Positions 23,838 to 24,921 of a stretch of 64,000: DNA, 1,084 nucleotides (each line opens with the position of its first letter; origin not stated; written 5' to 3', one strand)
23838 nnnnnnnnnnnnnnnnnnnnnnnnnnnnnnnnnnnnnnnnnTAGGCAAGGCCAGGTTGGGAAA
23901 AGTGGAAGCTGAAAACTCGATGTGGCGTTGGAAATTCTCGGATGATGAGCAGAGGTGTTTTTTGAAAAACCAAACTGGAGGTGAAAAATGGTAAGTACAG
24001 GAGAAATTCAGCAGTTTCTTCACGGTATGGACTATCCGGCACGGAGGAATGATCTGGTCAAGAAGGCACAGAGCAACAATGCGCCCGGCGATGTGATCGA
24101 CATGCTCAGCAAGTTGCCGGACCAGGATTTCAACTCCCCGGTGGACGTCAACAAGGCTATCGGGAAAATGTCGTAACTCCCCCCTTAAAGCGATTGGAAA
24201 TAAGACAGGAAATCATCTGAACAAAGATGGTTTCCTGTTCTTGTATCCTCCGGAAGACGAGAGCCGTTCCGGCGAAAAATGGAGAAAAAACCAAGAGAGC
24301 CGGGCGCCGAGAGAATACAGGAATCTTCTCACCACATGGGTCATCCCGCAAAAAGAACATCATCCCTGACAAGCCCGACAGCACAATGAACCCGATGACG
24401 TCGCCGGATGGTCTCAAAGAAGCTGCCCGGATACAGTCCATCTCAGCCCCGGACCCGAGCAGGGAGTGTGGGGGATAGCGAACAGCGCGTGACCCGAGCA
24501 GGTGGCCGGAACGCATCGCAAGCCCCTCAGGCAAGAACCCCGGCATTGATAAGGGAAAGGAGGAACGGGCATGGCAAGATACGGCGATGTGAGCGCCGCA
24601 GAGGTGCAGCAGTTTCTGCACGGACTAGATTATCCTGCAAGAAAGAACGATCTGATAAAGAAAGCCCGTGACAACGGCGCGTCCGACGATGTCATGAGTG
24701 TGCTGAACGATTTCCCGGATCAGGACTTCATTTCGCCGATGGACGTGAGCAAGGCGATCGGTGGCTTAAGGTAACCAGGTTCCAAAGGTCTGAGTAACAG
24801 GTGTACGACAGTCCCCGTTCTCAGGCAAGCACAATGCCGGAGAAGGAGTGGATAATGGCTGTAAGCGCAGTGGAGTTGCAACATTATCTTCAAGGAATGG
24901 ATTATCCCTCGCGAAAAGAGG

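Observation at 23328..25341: Tandem array of six diversified DUF2795-like small-protein genes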

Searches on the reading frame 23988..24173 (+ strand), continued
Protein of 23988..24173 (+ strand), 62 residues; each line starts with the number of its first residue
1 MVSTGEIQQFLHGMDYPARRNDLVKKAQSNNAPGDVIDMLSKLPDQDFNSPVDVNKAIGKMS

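Call 68: predict_structure(alignment_id=A4)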
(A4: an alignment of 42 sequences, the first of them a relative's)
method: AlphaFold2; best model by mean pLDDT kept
length: 125 residues; sequences in the alignment: 42
mean_pLDDT: 81.0   pTM: 0.67
mean pLDDT of the five models: 81.0, 78.7, 76.8, 76.8, 67.8
residues with pLDDT >= 90: 18; 70-90: 92; 50-70: 8; < 50: 7
segments of 3 or more residues with pLDDT < 50: 1-5
pLDDT, mean of each block of 10 residues (from residue 1): 51 75 84 79 82 86 87 89 92 87 89 86 53
secondary structure, 60 per line:
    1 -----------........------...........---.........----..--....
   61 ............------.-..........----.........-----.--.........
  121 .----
elements in order: H12-19 H28-36 H40-48 H57-72 H81-90 H95-103 H112-121

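Call 73: find_encoding_contigs(protein=P0207, flank=5000, max_places=3)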
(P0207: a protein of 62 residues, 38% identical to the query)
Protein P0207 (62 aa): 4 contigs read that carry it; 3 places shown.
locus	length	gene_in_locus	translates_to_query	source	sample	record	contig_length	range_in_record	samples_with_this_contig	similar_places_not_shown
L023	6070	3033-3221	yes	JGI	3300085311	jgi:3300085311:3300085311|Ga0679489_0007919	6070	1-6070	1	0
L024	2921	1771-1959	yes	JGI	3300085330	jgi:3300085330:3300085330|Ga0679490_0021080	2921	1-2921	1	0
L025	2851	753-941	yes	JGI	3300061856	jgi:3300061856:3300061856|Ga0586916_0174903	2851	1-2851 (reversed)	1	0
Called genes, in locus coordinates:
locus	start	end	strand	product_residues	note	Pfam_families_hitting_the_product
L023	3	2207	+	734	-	?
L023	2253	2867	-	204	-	PF00300:His_Phos_1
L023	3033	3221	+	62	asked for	PF11387:DUF2795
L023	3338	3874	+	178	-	PF00255:GSHPx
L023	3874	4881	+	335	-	PF00296:Bac_luciferase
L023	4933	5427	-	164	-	PF03013:Pyr_excise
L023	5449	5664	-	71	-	-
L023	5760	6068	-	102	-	?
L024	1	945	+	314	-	?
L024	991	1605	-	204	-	PF00300:His_Phos_1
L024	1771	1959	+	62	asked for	PF11387:DUF2795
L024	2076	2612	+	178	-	PF00255:GSHPx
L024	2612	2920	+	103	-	?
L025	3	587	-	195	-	?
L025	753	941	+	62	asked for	PF11387:DUF2795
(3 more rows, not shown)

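Call 74: find_encoding_contigs(protein=P0227, flank=5000, max_places=2)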
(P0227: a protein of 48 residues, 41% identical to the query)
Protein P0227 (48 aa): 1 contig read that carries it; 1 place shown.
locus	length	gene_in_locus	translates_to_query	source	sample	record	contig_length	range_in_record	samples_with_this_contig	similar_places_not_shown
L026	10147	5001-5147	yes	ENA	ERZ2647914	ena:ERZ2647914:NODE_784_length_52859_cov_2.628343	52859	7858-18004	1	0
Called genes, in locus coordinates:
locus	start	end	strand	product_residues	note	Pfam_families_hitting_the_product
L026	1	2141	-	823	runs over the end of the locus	PF12679:ABC2_membrane_2, PF12698:ABC2_membrane_3, PF01061:ABC2_membrane, PF12730:ABC2_membrane_4 (weak), PF12679:ABC2_membrane_2, PF12698:ABC2_membrane_3, PF12730:ABC2_membrane_4 (weak), PF01061:ABC2_membrane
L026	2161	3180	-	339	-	PF00005:ABC_tran, PF13304:AAA_21 (weak)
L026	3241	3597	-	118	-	PF07784:DUF1622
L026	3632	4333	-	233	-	PF03575:Peptidase_S51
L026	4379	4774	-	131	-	-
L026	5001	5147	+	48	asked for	PF11387:DUF2795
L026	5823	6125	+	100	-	-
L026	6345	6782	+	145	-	PF14325:DUF4383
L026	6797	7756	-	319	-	PF00248:Aldo_ket_red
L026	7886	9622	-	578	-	PF02837:Glyco_hydro_2_N, PF13364:BetaGal_ABD2 (faint), PF22666:Glyco_hydro_2_N2, PF00703:Glyco_hydro_2, PF02836:Glyco_hydro_2_C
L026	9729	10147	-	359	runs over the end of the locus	PF07944:Beta-AFase-like_GH127_cat (weak), PF20736:Glyco_hydro127M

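Call 82: get_annotated_region(hit=H11, flank=9000)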
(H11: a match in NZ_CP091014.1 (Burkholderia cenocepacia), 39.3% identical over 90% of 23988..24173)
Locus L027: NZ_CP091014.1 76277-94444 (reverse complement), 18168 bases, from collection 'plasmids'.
description: Burkholderia cenocepacia strain CMCC(B)23006 plasmid unnamed2, complete sequence
organism: Burkholderia cenocepacia (NCBI taxid 95486)
taxonomy: Bacteria; Pseudomonadota; Betaproteobacteria; Burkholderiales; Burkholderiaceae; Burkholderia; Burkholderia cenocepacia
host: -; source: -; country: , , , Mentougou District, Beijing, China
typing (MOB-suite, as given by PLSDB): non-mobilizable
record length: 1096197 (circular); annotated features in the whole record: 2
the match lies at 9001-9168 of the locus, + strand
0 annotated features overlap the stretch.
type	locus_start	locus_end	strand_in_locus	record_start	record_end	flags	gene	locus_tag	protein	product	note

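Call 86: search_dna_similar(query=window:23988-24173:+, collection=phages, mode=protein, max_evalue=0.01, max_rows=10)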
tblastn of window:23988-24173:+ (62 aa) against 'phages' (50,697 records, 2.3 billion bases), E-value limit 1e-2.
No match.

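Call 90: get_annotated_region(hit=H18, flank=4500)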
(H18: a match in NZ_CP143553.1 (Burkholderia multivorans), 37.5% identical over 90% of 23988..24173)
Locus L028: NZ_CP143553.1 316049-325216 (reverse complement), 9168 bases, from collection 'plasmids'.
description: Burkholderia multivorans strain 2023CK-01339 plasmid unnamed2, complete sequence
organism: Burkholderia multivorans (NCBI taxid 87883)
taxonomy: Bacteria; Pseudomonadota; Betaproteobacteria; Burkholderiales; Burkholderiaceae; Burkholderia; Burkholderia multivorans
host: -; source: Homo sapiens,bronchoalveolar lavage; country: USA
typing (MOB-suite, as given by PLSDB): non-mobilizable; mating-pair formation MPF_T
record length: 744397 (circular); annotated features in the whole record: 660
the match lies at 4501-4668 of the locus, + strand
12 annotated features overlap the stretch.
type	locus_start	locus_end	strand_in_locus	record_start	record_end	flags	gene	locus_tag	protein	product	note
CDS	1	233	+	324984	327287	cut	-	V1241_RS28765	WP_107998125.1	ATP-binding protein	-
CDS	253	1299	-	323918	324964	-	-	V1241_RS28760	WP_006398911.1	UDP-glucuronic acid decarboxylase family protein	-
CDS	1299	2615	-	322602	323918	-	-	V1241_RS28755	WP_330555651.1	glycosyltransferase family 1 protein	-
CDS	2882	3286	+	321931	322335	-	-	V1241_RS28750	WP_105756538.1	BON domain-containing protein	-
CDS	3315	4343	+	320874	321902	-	-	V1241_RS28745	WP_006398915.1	SDR family oxidoreductase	-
CDS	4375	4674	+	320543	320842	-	-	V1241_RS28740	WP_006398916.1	DUF2795 domain-containing protein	-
CDS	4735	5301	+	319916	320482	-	-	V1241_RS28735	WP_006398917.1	hypothetical protein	-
CDS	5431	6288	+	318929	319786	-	-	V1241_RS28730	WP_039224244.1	SDR family oxidoreductase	-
CDS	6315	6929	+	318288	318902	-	-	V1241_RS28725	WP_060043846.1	DUF4142 domain-containing protein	-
CDS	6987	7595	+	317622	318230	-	-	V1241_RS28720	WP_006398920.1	DUF892 family protein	-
CDS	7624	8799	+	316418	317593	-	-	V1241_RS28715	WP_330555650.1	alcohol dehydrogenase catalytic domain-containing protein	-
CDS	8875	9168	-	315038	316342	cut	-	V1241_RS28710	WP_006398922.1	Nramp family divalent metal transporter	GO:0055085 - transmembrane transport [Evidence IEA]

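Call 91: get_annotated_region(hit=H13, flank=4500)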
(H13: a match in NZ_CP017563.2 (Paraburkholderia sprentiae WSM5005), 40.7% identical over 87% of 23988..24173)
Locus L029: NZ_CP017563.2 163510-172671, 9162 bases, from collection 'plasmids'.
description: Paraburkholderia sprentiae WSM5005 plasmid pl1WSM5005, complete sequence
organism: Paraburkholderia sprentiae WSM5005 (NCBI taxid 754502)
taxonomy: Bacteria; Pseudomonadota; Betaproteobacteria; Burkholderiales; Burkholderiaceae; Paraburkholderia; Paraburkholderia sprentiae; Paraburkholderia sprentiae WSM5005
host: -; source: Lebeckia ambigua,root nodule; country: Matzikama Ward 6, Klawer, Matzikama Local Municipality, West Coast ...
typing (MOB-suite, as given by PLSDB): non-mobilizable
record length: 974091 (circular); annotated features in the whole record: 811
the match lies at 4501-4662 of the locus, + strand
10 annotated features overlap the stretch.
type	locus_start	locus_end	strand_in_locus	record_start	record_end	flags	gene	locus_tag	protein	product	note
CDS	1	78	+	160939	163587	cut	-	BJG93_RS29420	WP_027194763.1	glycosyl hydrolase family 28 protein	GO:0005975 - carbohydrate metabolic process [Evidence IEA]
CDS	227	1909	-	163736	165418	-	-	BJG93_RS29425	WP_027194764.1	alkaline phosphatase family protein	-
CDS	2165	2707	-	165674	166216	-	-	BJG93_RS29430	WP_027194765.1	DUF4142 domain-containing protein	-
CDS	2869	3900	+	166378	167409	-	-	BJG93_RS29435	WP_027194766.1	glycosyltransferase family 4 protein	-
CDS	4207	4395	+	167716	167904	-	-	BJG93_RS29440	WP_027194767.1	hypothetical protein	-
CDS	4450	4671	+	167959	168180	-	-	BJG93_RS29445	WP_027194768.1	DUF2795 domain-containing protein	-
CDS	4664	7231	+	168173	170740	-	-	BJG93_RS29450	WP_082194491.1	membrane-bound PQQ-dependent dehydrogenase, glucose/quinate/shikimate family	-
CDS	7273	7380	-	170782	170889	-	-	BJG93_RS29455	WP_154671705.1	hypothetical protein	-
CDS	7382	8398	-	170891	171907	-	cydB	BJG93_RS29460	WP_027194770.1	cytochrome d ubiquinol oxidase subunit II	-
CDS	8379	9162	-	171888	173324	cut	-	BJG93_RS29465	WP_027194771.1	cytochrome ubiquinol oxidase subunit I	GO:0019646 - aerobic electron transport chain [Evidence IEA]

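Call 92: get_annotated_region(hit=H9, flank=4500)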
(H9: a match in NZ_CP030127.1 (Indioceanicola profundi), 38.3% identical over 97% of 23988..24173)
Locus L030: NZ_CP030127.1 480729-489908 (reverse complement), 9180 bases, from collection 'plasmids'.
description: Indioceanicola profundi strain SCSIO 08040 plasmid unnamed1, complete sequence
organism: Indioceanicola profundi (NCBI taxid 2220096)
taxonomy: Bacteria; Pseudomonadota; Alphaproteobacteria; Rhodospirillales; Azospirillaceae; Indioceanicola; Indioceanicola profundi
host: -; source: sediment; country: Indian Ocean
typing (MOB-suite, as given by PLSDB): non-mobilizable
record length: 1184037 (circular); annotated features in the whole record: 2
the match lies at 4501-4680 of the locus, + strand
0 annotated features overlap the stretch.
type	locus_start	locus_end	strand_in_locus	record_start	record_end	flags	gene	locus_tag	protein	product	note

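Call 93: get_annotated_region(hit=H22, flank=4500)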
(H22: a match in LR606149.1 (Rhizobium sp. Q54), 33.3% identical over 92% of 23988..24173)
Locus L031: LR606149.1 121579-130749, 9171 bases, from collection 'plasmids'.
description: Rhizobium sp. Q54 genome assembly, plasmid: 6
organism: Rhizobium sp. Q54 (NCBI taxid 1335060)
taxonomy: Bacteria; Pseudomonadota; Alphaproteobacteria; Hyphomicrobiales; Rhizobiaceae; Rhizobium; Rhizobium sp. Q54
host: -; source: paddy soil contaminated with arsenic due to geogenic reasons; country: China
typing (MOB-suite, as given by PLSDB): conjugative; relaxase MOBQ; mating-pair formation MPF_T
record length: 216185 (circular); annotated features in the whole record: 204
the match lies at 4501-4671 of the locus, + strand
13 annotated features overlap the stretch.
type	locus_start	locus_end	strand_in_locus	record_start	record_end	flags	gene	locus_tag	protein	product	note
CDS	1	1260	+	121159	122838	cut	-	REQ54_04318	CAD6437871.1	alpha-glucosidase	-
CDS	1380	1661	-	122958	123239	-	-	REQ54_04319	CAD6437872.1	hypothetical protein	-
CDS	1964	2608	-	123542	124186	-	-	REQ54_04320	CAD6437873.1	Crp/Fnr family transcriptional regulator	-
CDS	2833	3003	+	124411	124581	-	-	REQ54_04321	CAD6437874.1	hypothetical protein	-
CDS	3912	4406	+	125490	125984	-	-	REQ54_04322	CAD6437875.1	RNA polymerase subunit sigma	-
CDS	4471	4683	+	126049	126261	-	-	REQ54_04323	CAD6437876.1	hypothetical protein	-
CDS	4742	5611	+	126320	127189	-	-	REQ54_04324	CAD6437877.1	TIGR02587 family membrane protein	-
CDS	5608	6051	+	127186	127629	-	-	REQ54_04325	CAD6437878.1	TIGR02588 family protein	-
CDS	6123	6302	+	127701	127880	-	-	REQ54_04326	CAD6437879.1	hypothetical protein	-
CDS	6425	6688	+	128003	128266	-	-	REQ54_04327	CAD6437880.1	hypothetical protein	-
CDS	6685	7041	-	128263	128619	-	-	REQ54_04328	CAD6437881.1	response regulator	-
CDS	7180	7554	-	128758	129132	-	-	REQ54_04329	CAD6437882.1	response regulator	-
CDS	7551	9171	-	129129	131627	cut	-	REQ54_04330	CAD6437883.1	PAS domain S-box protein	-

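Call 94: get_annotated_region(hit=H14, flank=4500)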
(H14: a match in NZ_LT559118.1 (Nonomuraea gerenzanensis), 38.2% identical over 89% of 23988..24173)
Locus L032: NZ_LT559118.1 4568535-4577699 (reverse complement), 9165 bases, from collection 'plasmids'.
description: Nonomuraea gerenzanensis isolate nono1 plasmid I, complete sequence
organism: Nonomuraea gerenzanensis (NCBI taxid 93944)
taxonomy: Bacteria; Actinomycetota; Actinomycetes; Streptosporangiales; Streptosporangiaceae; Nonomuraea; Nonomuraea gerenzanensis
host: -; source: -; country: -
typing (MOB-suite, as given by PLSDB): non-mobilizable
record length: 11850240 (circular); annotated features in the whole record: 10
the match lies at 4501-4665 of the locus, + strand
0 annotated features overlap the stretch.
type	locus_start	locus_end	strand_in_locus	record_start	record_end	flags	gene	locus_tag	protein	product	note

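Call 97: get_annotated_region(hit=H12, flank=4000)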
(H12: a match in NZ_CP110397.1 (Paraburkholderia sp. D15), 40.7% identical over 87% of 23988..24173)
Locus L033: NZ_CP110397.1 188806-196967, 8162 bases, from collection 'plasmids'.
description: Paraburkholderia sp. D15 plasmid pla, complete sequence
organism: Paraburkholderia sp. D15 (NCBI taxid 2880218)
taxonomy: Bacteria; Pseudomonadota; Betaproteobacteria; Burkholderiales; Burkholderiaceae; Paraburkholderia; Paraburkholderia sp. D15
host: -; source: lichen; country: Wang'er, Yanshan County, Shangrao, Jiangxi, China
typing (MOB-suite, as given by PLSDB): non-mobilizable
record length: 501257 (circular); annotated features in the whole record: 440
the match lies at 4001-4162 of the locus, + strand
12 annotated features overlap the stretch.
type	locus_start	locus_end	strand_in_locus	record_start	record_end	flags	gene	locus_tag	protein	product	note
CDS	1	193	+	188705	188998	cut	-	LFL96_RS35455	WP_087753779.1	DUF6723 family protein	-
CDS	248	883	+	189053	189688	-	-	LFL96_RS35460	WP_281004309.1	ParB/Srx family N-terminal domain-containing protein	-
CDS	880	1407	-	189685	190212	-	-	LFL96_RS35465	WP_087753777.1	low affinity iron permease family protein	-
CDS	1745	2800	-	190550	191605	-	-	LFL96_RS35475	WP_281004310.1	ATP-binding protein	-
CDS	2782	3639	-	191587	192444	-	-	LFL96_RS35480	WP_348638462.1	PAS domain-containing protein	-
CDS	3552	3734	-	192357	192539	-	-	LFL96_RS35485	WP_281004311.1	hypothetical protein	-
CDS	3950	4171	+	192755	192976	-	-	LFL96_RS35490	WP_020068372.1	DUF2795 domain-containing protein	-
CDS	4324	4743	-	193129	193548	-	-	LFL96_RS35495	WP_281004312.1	hypothetical protein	-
CDS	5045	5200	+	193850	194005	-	-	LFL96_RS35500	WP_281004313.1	hypothetical protein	-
CDS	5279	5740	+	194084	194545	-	-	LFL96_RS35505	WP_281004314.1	VOC family protein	-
CDS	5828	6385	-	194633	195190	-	-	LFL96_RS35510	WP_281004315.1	VTT domain-containing protein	-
CDS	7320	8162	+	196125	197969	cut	-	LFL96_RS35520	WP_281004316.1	thiamine pyrophosphate-requiring protein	-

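Call 98: get_annotated_region(hit=H17, flank=4000)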
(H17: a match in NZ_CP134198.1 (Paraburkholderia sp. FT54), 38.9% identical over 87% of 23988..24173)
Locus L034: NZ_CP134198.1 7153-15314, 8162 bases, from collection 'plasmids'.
description: Paraburkholderia sp. FT54 plasmid unnamed1, complete sequence
organism: Paraburkholderia sp. FT54 (NCBI taxid 3074437)
taxonomy: Bacteria; Pseudomonadota; Betaproteobacteria; Burkholderiales; Burkholderiaceae; Paraburkholderia; Paraburkholderia sp. FT54
host: -; source: single cell,Rhizosphere soil of Tomato; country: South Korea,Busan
typing (MOB-suite, as given by PLSDB): non-mobilizable; mating-pair formation MPF_T
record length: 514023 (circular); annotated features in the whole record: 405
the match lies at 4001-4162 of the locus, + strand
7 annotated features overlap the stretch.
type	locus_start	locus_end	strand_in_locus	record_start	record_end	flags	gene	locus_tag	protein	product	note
CDS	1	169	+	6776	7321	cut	-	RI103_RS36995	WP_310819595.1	DUF4142 domain-containing protein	-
CDS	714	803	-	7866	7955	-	-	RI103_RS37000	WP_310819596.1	hypothetical protein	-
CDS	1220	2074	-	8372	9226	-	nadE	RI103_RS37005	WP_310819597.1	ammonia-dependent NAD(+) synthetase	GO:0009435 - NAD biosynthetic process [Evidence IEA]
CDS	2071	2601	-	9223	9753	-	-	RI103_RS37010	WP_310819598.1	nicotinamide-nucleotide amidohydrolase family protein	-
CDS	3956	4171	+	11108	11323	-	-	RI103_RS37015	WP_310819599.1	DUF2795 domain-containing protein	-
CDS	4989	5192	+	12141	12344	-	-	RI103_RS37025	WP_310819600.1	DUF2934 domain-containing protein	-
CDS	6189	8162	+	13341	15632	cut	-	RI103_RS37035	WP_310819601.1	FdhF/YdeP family oxidoreductase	-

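Call 99: get_annotated_region(hit=H2, flank=4000)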
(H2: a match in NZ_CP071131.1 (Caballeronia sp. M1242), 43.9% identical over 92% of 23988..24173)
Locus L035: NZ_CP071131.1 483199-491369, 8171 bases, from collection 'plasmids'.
description: Caballeronia sp. M1242 plasmid unnamed2, complete sequence
organism: Caballeronia sp. M1242 (NCBI taxid 2814653)
taxonomy: Bacteria; Pseudomonadota; Betaproteobacteria; Burkholderiales; Burkholderiaceae; Caballeronia; Caballeronia sp. M1242
host: -; source: Homo sapiens,ETA; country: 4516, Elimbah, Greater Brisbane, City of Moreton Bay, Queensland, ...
typing (MOB-suite, as given by PLSDB): non-mobilizable
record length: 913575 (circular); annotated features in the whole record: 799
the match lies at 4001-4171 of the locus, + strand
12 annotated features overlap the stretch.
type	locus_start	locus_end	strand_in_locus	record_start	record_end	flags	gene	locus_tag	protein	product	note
CDS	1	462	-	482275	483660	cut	-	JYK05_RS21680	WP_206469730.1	hypothetical protein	-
CDS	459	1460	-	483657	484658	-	-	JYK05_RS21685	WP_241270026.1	alpha/beta fold hydrolase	-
CDS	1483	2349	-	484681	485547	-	-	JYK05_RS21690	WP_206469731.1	MBL fold metallo-hydrolase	-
CDS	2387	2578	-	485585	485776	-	-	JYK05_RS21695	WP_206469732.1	hypothetical protein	-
CDS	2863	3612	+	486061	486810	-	-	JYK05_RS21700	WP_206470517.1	OBAP family protein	-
CDS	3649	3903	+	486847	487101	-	-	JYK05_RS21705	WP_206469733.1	hypothetical protein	-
CDS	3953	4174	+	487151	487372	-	-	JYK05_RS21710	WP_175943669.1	DUF2795 domain-containing protein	-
CDS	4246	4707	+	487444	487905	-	-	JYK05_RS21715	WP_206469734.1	DUF3597 domain-containing protein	-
CDS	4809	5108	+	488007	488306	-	-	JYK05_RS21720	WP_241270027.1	DUF6723 family protein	-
CDS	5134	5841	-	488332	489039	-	-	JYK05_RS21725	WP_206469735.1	MgtC/SapB family protein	-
CDS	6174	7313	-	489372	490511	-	-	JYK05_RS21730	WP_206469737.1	L-dopachrome tautomerase-related protein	-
CDS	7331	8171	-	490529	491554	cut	-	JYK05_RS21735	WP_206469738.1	SDR family oxidoreductase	-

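Call 100: get_annotated_region(hit=H3, flank=4000)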
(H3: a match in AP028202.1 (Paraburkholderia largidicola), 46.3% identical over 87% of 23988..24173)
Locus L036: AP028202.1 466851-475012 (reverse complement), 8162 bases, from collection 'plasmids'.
description: Paraburkholderia sp. F2 plasmid PPGUF2_p1 DNA, complete genome
organism: Paraburkholderia largidicola (NCBI taxid 3014751)
taxonomy: Bacteria; Pseudomonadota; Betaproteobacteria; Burkholderiales; Burkholderiaceae; Paraburkholderia; Paraburkholderia largidicola
host: -; source: Physopelta gutta,midgut,Midgut crypts of sting bug Physopelta gutta; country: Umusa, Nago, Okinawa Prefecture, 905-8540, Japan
typing (MOB-suite, as given by PLSDB): non-mobilizable
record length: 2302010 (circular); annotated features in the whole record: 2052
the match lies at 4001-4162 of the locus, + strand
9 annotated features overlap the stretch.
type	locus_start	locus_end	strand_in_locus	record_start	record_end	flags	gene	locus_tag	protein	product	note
CDS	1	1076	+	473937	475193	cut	-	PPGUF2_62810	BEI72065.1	aromatic ring-hydroxylating dioxygenase subunit alpha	-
CDS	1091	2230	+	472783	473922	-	-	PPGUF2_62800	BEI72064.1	hybrid-cluster NAD(P)-dependent oxidoreductase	-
CDS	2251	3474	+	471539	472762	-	-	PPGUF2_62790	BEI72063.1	Xaa-Pro peptidase family protein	-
CDS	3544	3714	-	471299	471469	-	-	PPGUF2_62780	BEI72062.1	hypothetical protein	-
CDS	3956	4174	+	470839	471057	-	-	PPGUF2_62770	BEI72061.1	hypothetical protein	-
CDS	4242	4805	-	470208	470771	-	-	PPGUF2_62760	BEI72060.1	hypothetical protein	-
CDS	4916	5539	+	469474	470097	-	-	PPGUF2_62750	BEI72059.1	glyoxalase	-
CDS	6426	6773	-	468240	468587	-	-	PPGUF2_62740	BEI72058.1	copper-binding protein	-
CDS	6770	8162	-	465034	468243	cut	-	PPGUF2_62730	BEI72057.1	CusA/CzcA family heavy metal efflux RND transporter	-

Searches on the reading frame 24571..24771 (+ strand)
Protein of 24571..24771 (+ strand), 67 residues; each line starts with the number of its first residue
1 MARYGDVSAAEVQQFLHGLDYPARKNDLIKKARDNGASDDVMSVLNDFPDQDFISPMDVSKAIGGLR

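Call 3: search_protein_families(library=pfam, proteins=[window:24571-24771:+], max_evalue=1)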
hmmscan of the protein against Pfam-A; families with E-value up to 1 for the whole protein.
window:24571-24771:+ (67 aa): 3 families
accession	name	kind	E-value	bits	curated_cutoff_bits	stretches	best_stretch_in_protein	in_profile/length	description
PF11387.14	DUF2795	-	3.3e-18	65.7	25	1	8-60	2-54/54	Protein of unknown function (DUF2795)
PF19102.7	DUF5789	-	0.088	13.2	21.7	1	7-62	2-62/75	Family of unknown function (DUF5789)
PF20159.5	YidB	-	0.11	13.2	24.3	1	26-64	53-90/132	YidB-like protein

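Call 44: search_protein_families(library=ncbifam, proteins=[window:24571-24771:+], max_evalue=1)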
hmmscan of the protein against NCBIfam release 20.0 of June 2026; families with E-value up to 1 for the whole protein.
window:24571-24771:+ (67 aa): 0 families

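Call 45: search_protein_families(library=padloc, proteins=[window:24571-24771:+], max_evalue=1)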
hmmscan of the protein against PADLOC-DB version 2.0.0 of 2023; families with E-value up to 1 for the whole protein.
window:24571-24771:+ (67 aa): 0 families
